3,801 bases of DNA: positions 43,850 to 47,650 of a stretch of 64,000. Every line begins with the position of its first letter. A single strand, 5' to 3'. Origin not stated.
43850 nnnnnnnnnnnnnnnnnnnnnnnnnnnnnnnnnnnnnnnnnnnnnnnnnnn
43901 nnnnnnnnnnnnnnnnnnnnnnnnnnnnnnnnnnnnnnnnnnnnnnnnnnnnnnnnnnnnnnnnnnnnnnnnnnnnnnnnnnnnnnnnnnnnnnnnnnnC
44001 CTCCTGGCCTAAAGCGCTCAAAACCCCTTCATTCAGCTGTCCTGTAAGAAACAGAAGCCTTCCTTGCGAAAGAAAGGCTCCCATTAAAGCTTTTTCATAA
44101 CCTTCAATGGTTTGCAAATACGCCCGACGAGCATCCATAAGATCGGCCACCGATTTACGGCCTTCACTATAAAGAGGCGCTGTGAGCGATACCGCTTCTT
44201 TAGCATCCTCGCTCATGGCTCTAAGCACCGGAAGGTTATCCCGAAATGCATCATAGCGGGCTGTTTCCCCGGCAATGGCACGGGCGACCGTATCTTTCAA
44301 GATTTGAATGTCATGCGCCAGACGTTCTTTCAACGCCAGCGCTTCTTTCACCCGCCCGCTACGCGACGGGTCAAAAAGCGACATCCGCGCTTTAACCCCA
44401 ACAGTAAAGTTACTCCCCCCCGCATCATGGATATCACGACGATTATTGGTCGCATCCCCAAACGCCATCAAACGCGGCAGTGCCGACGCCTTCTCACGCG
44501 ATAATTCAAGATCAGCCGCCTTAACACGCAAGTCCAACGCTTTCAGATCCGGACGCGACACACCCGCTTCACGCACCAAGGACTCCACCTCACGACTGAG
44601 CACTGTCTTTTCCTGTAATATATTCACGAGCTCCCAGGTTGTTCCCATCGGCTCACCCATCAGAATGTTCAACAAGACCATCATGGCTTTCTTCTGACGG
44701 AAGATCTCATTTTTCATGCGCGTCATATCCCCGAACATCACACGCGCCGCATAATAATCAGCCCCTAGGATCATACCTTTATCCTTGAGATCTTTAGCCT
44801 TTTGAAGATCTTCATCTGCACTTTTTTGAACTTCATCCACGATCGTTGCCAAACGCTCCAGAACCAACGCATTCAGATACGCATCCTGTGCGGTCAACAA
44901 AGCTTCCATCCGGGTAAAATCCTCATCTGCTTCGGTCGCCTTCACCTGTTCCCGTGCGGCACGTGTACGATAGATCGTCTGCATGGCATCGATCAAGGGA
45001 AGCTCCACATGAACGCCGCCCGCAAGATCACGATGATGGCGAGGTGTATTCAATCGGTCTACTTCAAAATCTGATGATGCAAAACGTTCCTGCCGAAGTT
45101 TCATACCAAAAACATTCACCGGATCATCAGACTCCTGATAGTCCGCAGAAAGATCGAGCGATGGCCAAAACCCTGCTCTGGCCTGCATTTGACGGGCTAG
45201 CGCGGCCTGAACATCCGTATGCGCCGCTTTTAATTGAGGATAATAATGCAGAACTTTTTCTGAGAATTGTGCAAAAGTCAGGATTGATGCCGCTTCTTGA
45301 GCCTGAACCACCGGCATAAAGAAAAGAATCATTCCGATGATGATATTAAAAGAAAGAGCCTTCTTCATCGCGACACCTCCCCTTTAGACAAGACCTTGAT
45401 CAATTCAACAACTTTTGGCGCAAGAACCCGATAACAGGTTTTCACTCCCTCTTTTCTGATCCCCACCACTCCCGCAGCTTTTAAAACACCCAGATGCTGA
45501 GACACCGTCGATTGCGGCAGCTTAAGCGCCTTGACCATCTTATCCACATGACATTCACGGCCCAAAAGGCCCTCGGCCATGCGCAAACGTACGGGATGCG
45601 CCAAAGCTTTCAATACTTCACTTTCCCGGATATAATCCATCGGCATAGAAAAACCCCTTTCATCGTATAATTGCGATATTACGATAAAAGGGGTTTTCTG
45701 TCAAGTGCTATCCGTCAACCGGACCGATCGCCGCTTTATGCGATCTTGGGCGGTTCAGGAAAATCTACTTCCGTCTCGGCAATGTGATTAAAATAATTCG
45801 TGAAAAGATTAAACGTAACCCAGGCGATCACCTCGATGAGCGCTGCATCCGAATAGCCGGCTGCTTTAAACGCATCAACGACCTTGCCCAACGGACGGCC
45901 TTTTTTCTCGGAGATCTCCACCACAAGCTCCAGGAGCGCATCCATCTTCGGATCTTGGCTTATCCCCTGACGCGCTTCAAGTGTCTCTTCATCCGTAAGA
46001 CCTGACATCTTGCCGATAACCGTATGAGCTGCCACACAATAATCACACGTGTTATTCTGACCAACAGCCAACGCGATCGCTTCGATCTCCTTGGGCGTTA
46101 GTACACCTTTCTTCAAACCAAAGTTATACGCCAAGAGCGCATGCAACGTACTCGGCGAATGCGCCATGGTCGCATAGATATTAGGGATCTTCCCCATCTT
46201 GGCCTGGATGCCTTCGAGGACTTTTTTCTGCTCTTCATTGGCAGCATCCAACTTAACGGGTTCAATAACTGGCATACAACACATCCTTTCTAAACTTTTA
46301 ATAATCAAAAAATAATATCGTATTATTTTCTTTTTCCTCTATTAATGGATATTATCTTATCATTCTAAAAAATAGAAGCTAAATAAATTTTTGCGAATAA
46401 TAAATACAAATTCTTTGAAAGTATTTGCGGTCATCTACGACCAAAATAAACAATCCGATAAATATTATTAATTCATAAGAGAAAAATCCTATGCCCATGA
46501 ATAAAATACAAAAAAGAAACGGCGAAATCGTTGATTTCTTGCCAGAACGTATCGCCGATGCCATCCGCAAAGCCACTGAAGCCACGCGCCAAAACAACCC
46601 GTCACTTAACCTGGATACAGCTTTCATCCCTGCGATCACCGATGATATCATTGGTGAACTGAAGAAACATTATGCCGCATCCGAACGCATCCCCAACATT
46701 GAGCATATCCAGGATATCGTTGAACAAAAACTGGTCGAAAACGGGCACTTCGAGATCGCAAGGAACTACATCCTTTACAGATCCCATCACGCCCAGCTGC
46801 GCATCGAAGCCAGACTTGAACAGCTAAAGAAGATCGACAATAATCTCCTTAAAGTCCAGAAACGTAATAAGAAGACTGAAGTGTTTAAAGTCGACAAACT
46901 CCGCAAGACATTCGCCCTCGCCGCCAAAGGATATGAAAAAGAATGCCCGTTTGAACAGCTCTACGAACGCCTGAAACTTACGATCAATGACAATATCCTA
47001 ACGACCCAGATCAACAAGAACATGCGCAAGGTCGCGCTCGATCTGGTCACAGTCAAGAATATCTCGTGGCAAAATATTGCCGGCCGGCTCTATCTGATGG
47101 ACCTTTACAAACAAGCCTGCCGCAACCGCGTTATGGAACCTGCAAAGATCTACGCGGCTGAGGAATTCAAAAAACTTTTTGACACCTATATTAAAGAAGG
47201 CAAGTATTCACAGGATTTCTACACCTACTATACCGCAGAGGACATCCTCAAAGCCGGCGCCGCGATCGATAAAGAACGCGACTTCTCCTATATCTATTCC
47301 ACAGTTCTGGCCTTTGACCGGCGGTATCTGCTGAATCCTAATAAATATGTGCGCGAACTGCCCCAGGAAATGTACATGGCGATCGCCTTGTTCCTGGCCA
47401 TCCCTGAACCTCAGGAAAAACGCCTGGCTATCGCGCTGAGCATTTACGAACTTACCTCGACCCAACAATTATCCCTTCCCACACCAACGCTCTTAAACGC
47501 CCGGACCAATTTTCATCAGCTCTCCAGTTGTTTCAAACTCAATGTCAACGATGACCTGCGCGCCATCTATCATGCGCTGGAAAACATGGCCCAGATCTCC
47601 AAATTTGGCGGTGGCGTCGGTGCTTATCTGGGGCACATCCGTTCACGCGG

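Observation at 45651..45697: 47-bp near-perfect palindrome that sequesters the arsR Shine-Dalgarno and carries a TATAAT core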

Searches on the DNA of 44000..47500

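Call 8: search_rna_families(source=window, start=44000, end=47500, threshold=evalue, max_evalue=1)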
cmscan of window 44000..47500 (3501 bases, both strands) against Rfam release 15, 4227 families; matches with E-value up to 1: 0.
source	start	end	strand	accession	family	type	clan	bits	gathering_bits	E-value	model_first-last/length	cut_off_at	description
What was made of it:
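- On Shine-Dalgarno-sequestering leader (riboswitch platform or RNA thermometer): Rfam 15 search of 44000-47500 at an E-value up to 1 gave no hits (call 8).
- No Rfam family matches (call 8).
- Tried and rejected: An Rfam search around the site gave nothing (call 8).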
